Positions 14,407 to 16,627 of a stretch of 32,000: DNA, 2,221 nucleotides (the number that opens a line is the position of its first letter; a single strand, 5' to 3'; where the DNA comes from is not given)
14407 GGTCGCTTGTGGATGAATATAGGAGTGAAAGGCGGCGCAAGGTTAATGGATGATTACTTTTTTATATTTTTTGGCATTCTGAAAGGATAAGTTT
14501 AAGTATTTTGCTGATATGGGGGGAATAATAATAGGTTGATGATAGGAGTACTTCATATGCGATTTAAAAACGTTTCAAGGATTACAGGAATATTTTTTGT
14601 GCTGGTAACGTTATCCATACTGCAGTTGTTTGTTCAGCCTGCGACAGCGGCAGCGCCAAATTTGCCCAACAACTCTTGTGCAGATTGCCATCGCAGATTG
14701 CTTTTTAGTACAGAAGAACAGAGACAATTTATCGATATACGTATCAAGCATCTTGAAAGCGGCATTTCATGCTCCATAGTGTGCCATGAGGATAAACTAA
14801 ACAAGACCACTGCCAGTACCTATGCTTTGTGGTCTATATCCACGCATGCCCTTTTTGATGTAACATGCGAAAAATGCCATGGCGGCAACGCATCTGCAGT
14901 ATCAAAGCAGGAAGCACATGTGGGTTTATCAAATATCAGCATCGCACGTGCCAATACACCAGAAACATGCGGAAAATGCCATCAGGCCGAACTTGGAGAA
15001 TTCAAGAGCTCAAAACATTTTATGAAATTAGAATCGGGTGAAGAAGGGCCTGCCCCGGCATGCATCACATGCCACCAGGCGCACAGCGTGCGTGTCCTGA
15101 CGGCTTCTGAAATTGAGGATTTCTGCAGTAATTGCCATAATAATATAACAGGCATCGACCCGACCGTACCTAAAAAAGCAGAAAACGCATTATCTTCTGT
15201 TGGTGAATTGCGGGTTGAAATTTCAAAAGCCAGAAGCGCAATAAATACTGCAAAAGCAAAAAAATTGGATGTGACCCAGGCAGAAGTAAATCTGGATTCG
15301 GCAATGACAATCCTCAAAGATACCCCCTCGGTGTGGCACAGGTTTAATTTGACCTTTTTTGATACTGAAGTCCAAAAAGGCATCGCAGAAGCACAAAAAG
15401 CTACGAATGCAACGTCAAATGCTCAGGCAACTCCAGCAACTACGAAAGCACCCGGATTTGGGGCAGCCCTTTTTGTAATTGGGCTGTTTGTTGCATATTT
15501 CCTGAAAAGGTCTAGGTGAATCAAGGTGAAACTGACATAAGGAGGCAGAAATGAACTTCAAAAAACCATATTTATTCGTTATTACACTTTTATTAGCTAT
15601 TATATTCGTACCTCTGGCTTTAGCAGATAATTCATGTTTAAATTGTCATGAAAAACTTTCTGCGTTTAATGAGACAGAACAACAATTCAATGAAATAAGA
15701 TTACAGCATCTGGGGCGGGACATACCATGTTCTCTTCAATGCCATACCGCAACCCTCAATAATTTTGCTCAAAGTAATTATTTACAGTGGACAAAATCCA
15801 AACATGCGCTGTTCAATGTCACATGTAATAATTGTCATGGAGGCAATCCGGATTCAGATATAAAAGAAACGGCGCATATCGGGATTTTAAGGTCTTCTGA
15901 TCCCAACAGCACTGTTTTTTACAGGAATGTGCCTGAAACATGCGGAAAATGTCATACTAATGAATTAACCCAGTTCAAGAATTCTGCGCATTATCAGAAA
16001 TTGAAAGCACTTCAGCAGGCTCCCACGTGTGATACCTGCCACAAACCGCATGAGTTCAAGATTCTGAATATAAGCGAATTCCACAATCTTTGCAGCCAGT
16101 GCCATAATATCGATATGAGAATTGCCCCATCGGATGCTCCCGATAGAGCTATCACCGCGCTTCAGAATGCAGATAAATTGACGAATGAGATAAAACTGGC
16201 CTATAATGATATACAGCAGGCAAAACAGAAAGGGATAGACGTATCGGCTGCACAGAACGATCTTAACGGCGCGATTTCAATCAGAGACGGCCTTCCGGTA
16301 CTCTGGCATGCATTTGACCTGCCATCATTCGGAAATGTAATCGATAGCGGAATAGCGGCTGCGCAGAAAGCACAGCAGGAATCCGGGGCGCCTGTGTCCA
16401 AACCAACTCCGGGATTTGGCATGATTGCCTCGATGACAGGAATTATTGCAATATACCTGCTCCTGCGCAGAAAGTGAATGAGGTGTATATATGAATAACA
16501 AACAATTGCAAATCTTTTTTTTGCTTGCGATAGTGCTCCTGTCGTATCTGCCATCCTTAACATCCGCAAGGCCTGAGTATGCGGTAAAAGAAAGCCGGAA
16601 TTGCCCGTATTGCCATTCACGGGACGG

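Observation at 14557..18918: Eight-gene operon joining a b6-type Rieske/cytochrome b module to two paralogous hexahaem cytochromes in an archaeon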

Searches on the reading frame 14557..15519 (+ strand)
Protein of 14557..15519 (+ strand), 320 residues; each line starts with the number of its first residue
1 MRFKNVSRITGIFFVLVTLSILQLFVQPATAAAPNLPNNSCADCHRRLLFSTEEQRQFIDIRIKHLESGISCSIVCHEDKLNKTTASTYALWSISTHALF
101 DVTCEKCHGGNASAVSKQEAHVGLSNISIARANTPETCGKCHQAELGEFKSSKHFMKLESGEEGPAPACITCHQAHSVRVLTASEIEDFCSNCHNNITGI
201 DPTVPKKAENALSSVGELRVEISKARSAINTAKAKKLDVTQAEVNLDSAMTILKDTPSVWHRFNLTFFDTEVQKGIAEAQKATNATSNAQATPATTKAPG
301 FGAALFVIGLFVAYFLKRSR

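Call 3: search_protein_families(library=pfam, proteins=[window:14557-15519:+], max_evalue=0.1)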
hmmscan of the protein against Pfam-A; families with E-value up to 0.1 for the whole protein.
window:14557-15519:+ (320 aa): 6 families
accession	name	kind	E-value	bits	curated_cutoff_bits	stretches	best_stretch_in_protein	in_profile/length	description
PF14522.11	Cytochrome_C7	-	1.6e-10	41.1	24.8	2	37-108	12-66/67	Cytochrome c7 and related cytochrome c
PF09699.15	Paired_CXXCH_1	-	1.6e-07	31.3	20.6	2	168-196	8-38/41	Doubled CXXCH motif (Paired_CXXCH_1)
PF14537.11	Cytochrom_c3_2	-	4.6e-07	30.7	25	1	97-195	2-79/79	Cytochrome c3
PF13435.11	Cytochrome_C554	-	0.00017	22.9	20.8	1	137-215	1-77/84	Cytochrome c554 and c-prime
PF03264.19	Cytochrom_NNT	-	0.0048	17.1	24.1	1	123-178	24-77/174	NapC/NirT cytochrome c family, N-terminal region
PF02335.20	Cytochrom_C552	-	0.0061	16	24.1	1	83-149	226-289/438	Cytochrome c552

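Call 4: search_protein_families(library=ncbifam, proteins=[window:14557-15519:+], max_evalue=0.1)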
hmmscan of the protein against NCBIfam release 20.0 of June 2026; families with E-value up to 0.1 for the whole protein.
window:14557-15519:+ (320 aa): 12 families
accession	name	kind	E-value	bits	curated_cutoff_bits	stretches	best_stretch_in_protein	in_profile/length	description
NF041028.1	decahem_GSU2203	exception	9.1e-09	34.9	325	1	69-198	35-159/317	GSU2203 family decaheme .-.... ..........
TIGR03508.1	decahem_SO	subfamily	1.7e-07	31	192.2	1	72-197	5-127/258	DmsE family decaheme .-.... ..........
TIGR04257.1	nanowire_3heme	domain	3.9e-06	26.9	40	2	38-80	23-61/75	c(7)-type cytochrome triheme domain-containing protein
NF040943.1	cytoc3_ExtM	equivalog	3.8e-05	22.2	800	1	101-153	36-90/599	selenite/tellurite reduction operon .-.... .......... ExtM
NF041198.1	UshA_like_PCGU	equivalog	0.0002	20.1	275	1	39-145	409-511/519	UshA-like (seleno)protein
TIGR01904.2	GSu_C4xC__C2xCH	domain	0.00036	20.2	27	1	70-121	22-70/73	CxxxxCH/CxxCH domain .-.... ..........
TIGR01905.1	paired_CXXCH_1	subfamily_domain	0.0057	16.5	25.2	1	168-196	8-38/41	doubled CXXCH domain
NF041431.1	S_layer_MEMAR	equivalog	0.0062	15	600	1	279-315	777-814/819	MEMAR_RS02690 family S-layer glycoprotein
TIGR00344.1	alaS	equivalog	0.051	11.8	457.05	1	148-279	616-742/847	alanine--tRNA ligase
NF050122.1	bc1_QcrC_actin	exception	0.064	12.6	200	1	69-128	19-76/253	cytochrome bc1 complex diheme cytochrome c subunit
TIGR04315.1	octaheme_Shew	subfamily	0.065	12.2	375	0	53-121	171-240/440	tetrathionate reductase family octaheme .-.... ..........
NF040971.1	cytc_ExtS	equivalog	0.078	12.2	100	0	95-136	33-74/262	selenite/tellurite reduction operon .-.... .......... lipoprotein ExtS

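Call 23: find_homologous_proteins(query=window:14557-15519:+)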
Query window:14557-15519:+ (320 aa): 217 proteins with E <= 0.001 among 1642 candidates; the best 120 are listed.
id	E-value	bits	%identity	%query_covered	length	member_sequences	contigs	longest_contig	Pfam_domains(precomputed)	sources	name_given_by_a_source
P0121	5.0e-201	684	96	100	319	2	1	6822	PF09699.16,PF14537.12,PF14522.12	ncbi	-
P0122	1.8e-196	669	93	100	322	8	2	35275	PF09699.16,PF14537.12,PF14522.12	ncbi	-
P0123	1.3e-195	667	92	100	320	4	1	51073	PF09699.16,PF14537.12,PF14522.12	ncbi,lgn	ncbi:MAG: cytochrome c3 family protein [Candidatus Methanoperedens sp.]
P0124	1.9e-194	663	93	100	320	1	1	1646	PF09699.16,PF14537.12,PF14522.12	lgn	-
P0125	1.5e-191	653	91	100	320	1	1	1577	PF09699.16,PF14537.12,PF14522.12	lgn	-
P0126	3.3e-190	649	91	100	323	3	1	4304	PF09699.16,PF14537.12,PF14522.12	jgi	jgi:hypothetical protein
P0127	4.4e-188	642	89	100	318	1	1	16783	PF09699.16,PF14537.12,PF14522.12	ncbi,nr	ncbi:MAG: cytochrome c3 family protein [Candidatus Methanoperedens sp.]|nr:cytochrome c3 family prot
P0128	1.5e-176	604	86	100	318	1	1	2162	PF09699.16,PF14537.12,PF14522.12,PF22113.2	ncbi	-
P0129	4.7e-174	596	85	100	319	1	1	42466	PF09699.16,PF14537.12,PF14522.12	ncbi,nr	ncbi:Cytochrome c7 c [uncultured archaeon]|nr:Cytochrome c7 c [uncultured archaeon]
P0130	2.5e-172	590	82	99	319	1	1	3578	PF09699.16,PF14537.12,PF14522.12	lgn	-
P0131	2.0e-168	577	81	100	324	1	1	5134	PF09699.16,PF14537.12,PF14522.12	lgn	-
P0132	7.6e-166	569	79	99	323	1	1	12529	PF09699.16,PF14537.12,PF13435.12,PF14522.12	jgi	jgi:predicted CXXCH cytochrome family protein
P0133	8.3e-166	569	79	99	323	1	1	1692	PF09699.16,PF14537.12,PF13435.12,PF14522.12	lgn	-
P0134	9.1e-166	569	80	99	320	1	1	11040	PF09699.16,PF14537.12,PF13435.12,PF14522.12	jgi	jgi:predicted CXXCH cytochrome family protein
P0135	1.6e-165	568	80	100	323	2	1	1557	PF09699.16,PF14537.12,PF14522.12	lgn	-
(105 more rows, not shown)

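Call 30: predict_structure(alignment_id=A1)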
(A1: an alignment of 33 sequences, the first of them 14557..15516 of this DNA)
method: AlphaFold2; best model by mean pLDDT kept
length: 320 residues; sequences in the alignment: 33
mean_pLDDT: 58.2   pTM: 0.38
mean pLDDT of the five models: 58.2, 52.8, 51.9, 51.8, 49.7
residues with pLDDT >= 90: 36; 70-90: 61; 50-70: 86; < 50: 137
segments of 3 or more residues with pLDDT < 50: 1-3, 27-50, 69-114, 116-142, 165-185, 293-299
pLDDT, mean of each block of 10 residues (from residue 1): 55 77 57 38 35 54 50 37 35 35 37 45 35 36 52 60 45 35 48 56 67 87 94 89 93 74 62 89 78 50 77 81
secondary structure, 60 per line:
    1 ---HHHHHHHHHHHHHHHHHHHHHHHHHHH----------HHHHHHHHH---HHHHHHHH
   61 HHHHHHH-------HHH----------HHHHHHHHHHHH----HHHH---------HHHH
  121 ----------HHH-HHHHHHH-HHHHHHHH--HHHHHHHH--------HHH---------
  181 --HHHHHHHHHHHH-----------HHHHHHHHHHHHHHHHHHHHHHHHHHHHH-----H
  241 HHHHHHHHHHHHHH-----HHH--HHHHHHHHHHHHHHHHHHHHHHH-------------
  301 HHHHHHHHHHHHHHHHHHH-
elements in order: H4-30 H41-49 H53-67 H88-99 H104-107 H117-120 H135-141 H143-150 H153-160 H183-194 H206-234 H240-254 H265-287 H301-319

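Call 31: search_solved_structures(query=A1, max_evalue=1, show_alignments=3)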
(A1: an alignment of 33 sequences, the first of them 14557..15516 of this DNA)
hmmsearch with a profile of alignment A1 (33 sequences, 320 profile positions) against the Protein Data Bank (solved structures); distinct sequences matched with E-value up to 1: 9.
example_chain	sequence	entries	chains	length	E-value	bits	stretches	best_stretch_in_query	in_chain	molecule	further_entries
4qo5_A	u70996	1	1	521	1.7e-05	27.3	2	103-195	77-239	Hypothetical multiheme protein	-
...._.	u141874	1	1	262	0.01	18.2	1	100-178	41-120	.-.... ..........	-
2j7a_A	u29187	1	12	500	0.022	17.1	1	84-155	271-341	CYTOCHROME C NITRITE REDUCTASE NRFA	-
2vr0_A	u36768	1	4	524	0.025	16.9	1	84-155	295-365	CYTOCHROME C NITRITE REDUCTASE, CATALYTIC SUBUNIT NFRA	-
1kwj_A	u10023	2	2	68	0.084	15.2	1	102-144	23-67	cytochrome c7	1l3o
1ehj_A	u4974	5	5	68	0.11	14.8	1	103-144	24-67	CYTOCHROME C7 | CYTOCHROME C551.5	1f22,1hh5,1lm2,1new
6h5l_A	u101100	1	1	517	0.43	12.8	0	128-153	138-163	Similar to hydroxylamine oxidoreductase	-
7tfs_A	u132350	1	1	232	0.74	12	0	112-208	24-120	Cytochrome c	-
2ynz_A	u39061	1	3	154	1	11.6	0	205-270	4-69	GENERAL CONTROL PROTEIN GCN4, PUTATIVE INNER MEMBRANE PROTEIN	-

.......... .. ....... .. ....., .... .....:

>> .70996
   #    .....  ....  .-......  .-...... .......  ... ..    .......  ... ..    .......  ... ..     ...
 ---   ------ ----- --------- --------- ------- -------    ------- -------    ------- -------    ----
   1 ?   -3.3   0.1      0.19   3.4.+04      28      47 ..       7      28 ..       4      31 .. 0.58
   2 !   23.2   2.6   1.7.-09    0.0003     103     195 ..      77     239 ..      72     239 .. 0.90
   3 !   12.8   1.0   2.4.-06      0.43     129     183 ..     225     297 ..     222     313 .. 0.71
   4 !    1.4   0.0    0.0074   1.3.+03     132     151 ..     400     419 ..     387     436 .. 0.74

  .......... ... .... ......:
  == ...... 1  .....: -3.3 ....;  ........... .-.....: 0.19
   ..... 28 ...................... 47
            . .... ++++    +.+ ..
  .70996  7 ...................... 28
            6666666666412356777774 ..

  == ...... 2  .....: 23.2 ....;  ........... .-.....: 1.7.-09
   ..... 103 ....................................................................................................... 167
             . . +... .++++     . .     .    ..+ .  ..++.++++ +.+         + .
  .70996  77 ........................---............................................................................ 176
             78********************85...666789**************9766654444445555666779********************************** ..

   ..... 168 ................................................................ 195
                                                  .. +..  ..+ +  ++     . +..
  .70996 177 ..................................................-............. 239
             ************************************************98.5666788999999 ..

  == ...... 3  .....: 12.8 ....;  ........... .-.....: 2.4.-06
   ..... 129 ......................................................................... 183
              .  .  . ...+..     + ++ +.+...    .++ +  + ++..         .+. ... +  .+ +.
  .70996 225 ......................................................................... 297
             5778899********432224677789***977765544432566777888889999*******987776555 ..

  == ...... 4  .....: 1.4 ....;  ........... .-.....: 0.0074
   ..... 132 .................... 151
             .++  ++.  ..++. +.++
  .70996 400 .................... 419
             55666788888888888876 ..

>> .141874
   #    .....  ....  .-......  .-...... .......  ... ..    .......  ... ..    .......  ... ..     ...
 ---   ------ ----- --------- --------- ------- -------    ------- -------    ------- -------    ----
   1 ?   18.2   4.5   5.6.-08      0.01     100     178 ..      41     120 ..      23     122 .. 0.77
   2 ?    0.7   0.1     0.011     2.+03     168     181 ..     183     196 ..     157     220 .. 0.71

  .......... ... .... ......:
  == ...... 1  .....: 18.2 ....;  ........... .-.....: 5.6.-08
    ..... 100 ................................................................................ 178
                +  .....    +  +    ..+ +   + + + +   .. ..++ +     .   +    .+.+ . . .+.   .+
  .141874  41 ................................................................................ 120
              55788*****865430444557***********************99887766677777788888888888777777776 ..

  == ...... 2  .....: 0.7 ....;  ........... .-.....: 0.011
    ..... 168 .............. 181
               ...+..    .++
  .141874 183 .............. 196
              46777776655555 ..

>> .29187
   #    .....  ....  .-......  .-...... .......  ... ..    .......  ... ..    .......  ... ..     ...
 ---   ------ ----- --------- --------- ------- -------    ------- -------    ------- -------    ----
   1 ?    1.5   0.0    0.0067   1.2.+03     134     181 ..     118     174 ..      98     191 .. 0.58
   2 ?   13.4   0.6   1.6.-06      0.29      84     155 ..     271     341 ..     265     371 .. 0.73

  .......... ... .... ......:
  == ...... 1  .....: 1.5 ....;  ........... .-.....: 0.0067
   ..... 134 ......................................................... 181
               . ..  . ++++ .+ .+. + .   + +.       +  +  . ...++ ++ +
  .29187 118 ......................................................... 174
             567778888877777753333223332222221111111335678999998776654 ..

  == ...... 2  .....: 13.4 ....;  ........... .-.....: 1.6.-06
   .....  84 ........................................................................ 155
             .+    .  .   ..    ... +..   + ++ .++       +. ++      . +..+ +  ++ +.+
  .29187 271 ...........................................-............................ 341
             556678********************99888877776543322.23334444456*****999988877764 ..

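Call 37: fold_search(model_id=the predicted structure, library=pdb)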
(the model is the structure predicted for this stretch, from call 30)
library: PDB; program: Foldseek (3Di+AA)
matches with E <= 10: 83; with E <= 0.001: 0
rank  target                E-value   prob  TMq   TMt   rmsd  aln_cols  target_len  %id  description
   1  2ot4_A                1.6e-01  0.95  0.23  0.15  11.5       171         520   17  Structure of a hexameric multiheme c nitrite reductase from the extremophile bacterium Thiolkalivibrio nitratireducens (released 2008-04-08)
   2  3ttb_A                1.6e-01  0.93  0.22  0.14  12.9       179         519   13  Structure of the Thioalkalivibrio paradoxus cytochrome c nitrite reductase in complex with sulfite (released 2011-10-05)
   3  3mmo_A                1.7e-01  0.95  0.23  0.15  11.2       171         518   18  Structure of the Thioalkalivibrio nitratireducens cytochrome c nitrite reductase in complex with cyanide (released 2010-09-29)
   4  3f29_A                1.7e-01  0.85  0.22  0.14  11.6       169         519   18  Structure of the Thioalkalivibrio nitratireducens cytochrome c nitrite reductase in complex with sulfite (released 2008-12-09)
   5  3rkh_A                1.9e-01  0.94  0.23  0.15  11.3       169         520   17  Structure of the Thioalkalivibrio nitratireducens cytochrome c nitrite reductase in a complex with nitrite (full occup (released 2011-06-15)
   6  3f29_B                2.0e-01  0.92  0.23  0.15  11.3       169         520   17  Structure of the Thioalkalivibrio nitratireducens cytochrome c nitrite reductase in complex with sulfite (released 2008-12-09)
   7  3sxq_B                2.2e-01  0.90  0.22  0.14  12.9       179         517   13  Structure of a hexameric multiheme c nitrite reductase from the extremophile bacterium Thiolkalivibrio paradoxus (released 2012-09-26)
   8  1dkx_A                9.9e-01  0.54  0.18  0.24   8.2       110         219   14  THE SUBSTRATE BINDING DOMAIN OF DNAK IN COMPLEX WITH A SUBSTRATE PEPTIDE, DETERMINED FROM TYPE 1 SELENOMETHIONYL CRYST (released 1996-12-07)
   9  4r5l_D                1.3e+00  0.60  0.20  0.26   7.3       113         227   17  Crystal structure of the DnaK C-terminus (Dnak-SBD-C) (released 2014-09-10)
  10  2rf7_A                1.4e+00  0.11  0.16  0.13  13.2       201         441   10  Crystal structure of the escherichia coli nrfa mutant Q263E (released 2008-03-25)
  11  6v0a_C                2.3e+00  0.13  0.20  0.16  12.3       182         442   14  Crystal structure of cytochrome c nitrite reductase from the bacterium Geobacter lovleyi with bound sulfate (released 2020-06-17)
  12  5olo                  2.4e+00  0.03  0.13  0.11  24.2       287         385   13  Structure of the A2A-StaR2-bRIL562-Tozadenant complex at 3.1A obtained from in meso soaking experiments. (released 2018-01-17)
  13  5e3v                  2.6e+00  0.05  0.18  0.18  27.4       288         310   14  Truncated X-ray crystal structure of Adenylosuccinate Lyase from Salmonella typhimurium (released 2016-10-05)
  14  8bd3_U                3.2e+00  0.08  0.11  0.20  14.4       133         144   10  Cryo-EM structure of the Photosystem II - LHCII supercomplex from Chlorella ohadi (released 2023-08-09)
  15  4wjy_A                3.2e+00  0.07  0.16  0.13  13.9       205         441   10  Esherichia coli nitrite reductase NrfA H264N (released 2015-03-11)
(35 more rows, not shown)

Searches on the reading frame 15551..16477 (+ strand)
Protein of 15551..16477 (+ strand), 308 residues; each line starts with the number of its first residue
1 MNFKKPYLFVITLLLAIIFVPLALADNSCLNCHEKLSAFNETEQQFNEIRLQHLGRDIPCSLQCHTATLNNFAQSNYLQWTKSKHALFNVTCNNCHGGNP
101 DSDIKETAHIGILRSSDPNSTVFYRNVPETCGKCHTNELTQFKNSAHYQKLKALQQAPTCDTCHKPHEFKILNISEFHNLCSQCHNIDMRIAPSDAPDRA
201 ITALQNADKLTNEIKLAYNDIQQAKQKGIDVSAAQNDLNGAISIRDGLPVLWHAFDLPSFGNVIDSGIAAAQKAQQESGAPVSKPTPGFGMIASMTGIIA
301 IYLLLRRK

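Call 3: search_protein_families(library=pfam, proteins=[window:15551-16477:+], max_evalue=0.1)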
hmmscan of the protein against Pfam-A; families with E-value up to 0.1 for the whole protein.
window:15551-16477:+ (308 aa): 11 families
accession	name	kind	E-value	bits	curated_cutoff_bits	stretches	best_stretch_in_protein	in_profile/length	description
PF14522.11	Cytochrome_C7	-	6.3e-08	32.8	24.8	1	129-186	14-67/67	Cytochrome c7 and related cytochrome c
PF14537.11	Cytochrom_c3_2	-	1.4e-07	32.3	25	2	85-186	2-79/79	Cytochrome c3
PF22113.1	Mtrc-MtrF_II-IV_dom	-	3e-05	24.1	30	1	27-178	29-175/176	Outer membrane cytochrome MtrC/MtrF-like, domains II/IV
PF18204.6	PGF-CTERM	-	0.00022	21.5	18.8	1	286-308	1-23/23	PGF-CTERM motif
PF03264.19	Cytochrom_NNT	-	0.00048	20.3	24.1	1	109-169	17-77/174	NapC/NirT cytochrome c family, N-terminal region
PF13435.11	Cytochrome_C554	-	0.0015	19.9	20.8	0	130-186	1-56/84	Cytochrome c554 and c-prime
PF09699.15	Paired_CXXCH_1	-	0.0028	17.7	20.6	0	159-186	8-37/41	Doubled CXXCH motif (Paired_CXXCH_1)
PF13442.11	Cytochrome_CBB3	-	0.0081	16.9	27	0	85-101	7-24/68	Cytochrome C oxidase, cbb3-type, subunit III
PF24734.1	DUF7685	-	0.0094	16.3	27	1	159-189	1-36/43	Domain of unknown function (DUF7685)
PF10217.14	DUF2039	-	0.015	16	27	1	126-186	27-78/89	Uncharacterized conserved protein (DUF2039)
PF22678.1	Cytochrom_c_NrfB-like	-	0.061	14.3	27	0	29-103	1-72/89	Cytochrome c-type protein NrfB-like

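Call 4: search_protein_families(library=ncbifam, proteins=[window:15551-16477:+], max_evalue=0.1)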
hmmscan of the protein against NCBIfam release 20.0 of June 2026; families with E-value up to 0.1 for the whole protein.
window:15551-16477:+ (308 aa): 15 families
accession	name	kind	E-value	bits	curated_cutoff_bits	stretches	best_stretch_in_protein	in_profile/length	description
NF040943.1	cytoc3_ExtM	equivalog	9.1e-09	34.2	800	1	91-148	38-92/599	selenite/tellurite reduction operon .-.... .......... ExtM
TIGR03508.1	decahem_SO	subfamily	5.9e-08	32.5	192.2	2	60-186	5-125/258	DmsE family decaheme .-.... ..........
NF041028.1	decahem_GSU2203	exception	8.5e-07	28.5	325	1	26-186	67-208/317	GSU2203 family decaheme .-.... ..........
NF008659.0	PRK11659.1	equivalog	0.00029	20.6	184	1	55-186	44-168/188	cytochrome c nitrite reductase pentaheme subunit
NF040971.1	cytc_ExtS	equivalog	0.00062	19.1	100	1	83-121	33-71/262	selenite/tellurite reduction operon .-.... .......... lipoprotein ExtS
TIGR02161.1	napC_nirT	subfamily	0.0023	17.8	310.6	1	111-170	28-88/185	periplasmic nitrate (or nitrite) reductase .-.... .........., NapC/NirT family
NF041198.1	UshA_like_PCGU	equivalog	0.0033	16.1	275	1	27-138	409-511/519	UshA-like (seleno)protein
TIGR00782.1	ccoP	equivalog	0.0072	15.7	179.95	0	8-99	33-125/285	cytochrome-c oxidase, cbb3-type subunit III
TIGR02162.1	torC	equivalog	0.0081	15.5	478.2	1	110-170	26-87/387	pentaheme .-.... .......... TorC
TIGR01904.2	GSu_C4xC__C2xCH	domain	0.0094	15.7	27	1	61-104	26-64/73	CxxxxCH/CxxCH domain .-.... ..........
TIGR04315.1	octaheme_Shew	subfamily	0.045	12.8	375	0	43-103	173-233/440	tetrathionate reductase family octaheme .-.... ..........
TIGR03146.1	cyt_nit_nrfB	equivalog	0.056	13.7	166.6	0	123-165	6-48/145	cytochrome c nitrite reductase pentaheme subunit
NF047727.1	4hemeCytCCctA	equivalog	0.062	13.5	180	1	91-137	59-106/109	tetraheme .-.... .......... CctA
TIGR04257.1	nanowire_3heme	domain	0.067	13.4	40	0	129-186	24-75/75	c(7)-type cytochrome triheme domain-containing protein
NF007906.0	PRK10617.1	equivalog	0.081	12.7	349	1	116-170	42-97/200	cytochrome c-type protein NapC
